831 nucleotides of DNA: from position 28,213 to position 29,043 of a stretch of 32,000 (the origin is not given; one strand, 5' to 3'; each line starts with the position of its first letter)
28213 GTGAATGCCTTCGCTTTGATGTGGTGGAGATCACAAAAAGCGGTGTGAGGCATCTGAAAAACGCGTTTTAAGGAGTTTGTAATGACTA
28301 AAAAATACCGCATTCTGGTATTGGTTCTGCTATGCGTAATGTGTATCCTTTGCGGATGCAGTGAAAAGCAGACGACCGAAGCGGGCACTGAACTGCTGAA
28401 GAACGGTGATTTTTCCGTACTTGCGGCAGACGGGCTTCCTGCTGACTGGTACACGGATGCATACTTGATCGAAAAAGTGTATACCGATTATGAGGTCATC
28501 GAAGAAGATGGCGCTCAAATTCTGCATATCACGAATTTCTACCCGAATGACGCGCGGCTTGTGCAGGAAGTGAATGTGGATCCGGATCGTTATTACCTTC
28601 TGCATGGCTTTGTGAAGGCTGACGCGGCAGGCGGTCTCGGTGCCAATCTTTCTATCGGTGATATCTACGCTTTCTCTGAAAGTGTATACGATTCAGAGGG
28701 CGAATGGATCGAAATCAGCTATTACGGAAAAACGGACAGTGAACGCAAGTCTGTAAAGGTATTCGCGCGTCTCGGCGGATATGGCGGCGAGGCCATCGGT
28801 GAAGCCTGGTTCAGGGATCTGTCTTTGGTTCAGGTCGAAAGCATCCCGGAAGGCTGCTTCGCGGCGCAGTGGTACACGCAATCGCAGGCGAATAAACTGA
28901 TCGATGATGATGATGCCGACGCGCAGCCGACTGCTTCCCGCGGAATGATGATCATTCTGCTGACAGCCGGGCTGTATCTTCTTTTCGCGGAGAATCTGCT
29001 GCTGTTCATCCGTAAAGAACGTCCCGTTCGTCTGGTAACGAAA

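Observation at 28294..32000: Hidden ORF of at least 1,235 codons: two GT-C glycosyltransferase modules plus two carbohydrate-binding-type modules in one lipoprotein-like polypeptide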

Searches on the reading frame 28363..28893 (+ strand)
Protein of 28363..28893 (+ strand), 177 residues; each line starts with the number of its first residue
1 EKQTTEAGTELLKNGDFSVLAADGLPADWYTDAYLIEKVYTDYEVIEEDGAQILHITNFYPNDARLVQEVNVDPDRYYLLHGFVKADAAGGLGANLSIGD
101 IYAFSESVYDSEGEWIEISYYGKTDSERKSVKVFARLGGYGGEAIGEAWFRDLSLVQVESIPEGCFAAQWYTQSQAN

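Call 7: search_protein_families(library=pfam, proteins=[window:28363-28893:+], max_evalue=10)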
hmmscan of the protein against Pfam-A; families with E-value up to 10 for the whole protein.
seq(177 aa): 0 families

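Call 21: search_solved_structures(query=A2, max_evalue=10, show_alignments=2)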
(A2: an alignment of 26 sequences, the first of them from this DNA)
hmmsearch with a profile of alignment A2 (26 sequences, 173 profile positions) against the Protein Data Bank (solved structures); distinct sequences matched with E-value up to 10: 3.
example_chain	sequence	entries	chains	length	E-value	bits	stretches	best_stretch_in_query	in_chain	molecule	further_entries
4d0q_A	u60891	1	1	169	0.00014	24.8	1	5-154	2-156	HYALURONATE LYASE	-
6iac_D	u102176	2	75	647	0.006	19.5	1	47-82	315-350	Minor structural protein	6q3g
6iab_A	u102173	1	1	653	0.006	19.5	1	47-82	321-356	Tail Fiber of phage P68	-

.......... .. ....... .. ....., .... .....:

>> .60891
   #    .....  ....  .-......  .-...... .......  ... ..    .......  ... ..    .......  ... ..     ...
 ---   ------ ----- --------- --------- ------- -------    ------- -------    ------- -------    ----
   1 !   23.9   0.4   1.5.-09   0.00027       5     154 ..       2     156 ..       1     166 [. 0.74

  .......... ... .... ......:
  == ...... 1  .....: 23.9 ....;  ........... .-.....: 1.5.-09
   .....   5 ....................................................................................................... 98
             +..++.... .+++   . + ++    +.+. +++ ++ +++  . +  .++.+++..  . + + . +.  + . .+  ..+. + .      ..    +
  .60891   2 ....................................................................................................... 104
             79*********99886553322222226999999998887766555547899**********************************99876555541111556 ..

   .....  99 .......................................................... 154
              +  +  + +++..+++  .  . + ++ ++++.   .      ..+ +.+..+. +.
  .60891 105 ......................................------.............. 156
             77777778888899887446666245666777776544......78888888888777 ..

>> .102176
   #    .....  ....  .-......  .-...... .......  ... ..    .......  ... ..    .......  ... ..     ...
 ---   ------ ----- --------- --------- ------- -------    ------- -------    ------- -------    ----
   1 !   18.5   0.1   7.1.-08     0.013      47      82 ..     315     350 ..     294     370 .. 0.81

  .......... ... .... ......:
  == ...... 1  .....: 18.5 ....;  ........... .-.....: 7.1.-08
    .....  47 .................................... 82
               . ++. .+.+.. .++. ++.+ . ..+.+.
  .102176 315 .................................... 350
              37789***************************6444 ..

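Call 23: search_protein_families(library=pfam, alignment_id=A2, max_evalue=1)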
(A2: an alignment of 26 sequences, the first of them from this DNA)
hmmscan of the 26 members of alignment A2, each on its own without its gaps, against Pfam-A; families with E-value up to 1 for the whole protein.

A. member 1, seq(173 aa): 0 families

B. families by the number of members that match (of 26 scanned): 4 families
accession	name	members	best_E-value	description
PF02018.23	CBM_4_9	7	6.6e-06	Carbohydrate binding domain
PF22637.2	CBM_4_9_1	4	0.014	BppA domain 1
PF21311.3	Phage_RBD_prop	2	0.1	Phage 5-bladed beta propeller receptor binding platform domain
PF04862.18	DUF642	2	0.12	Protein of unknown function (DUF642)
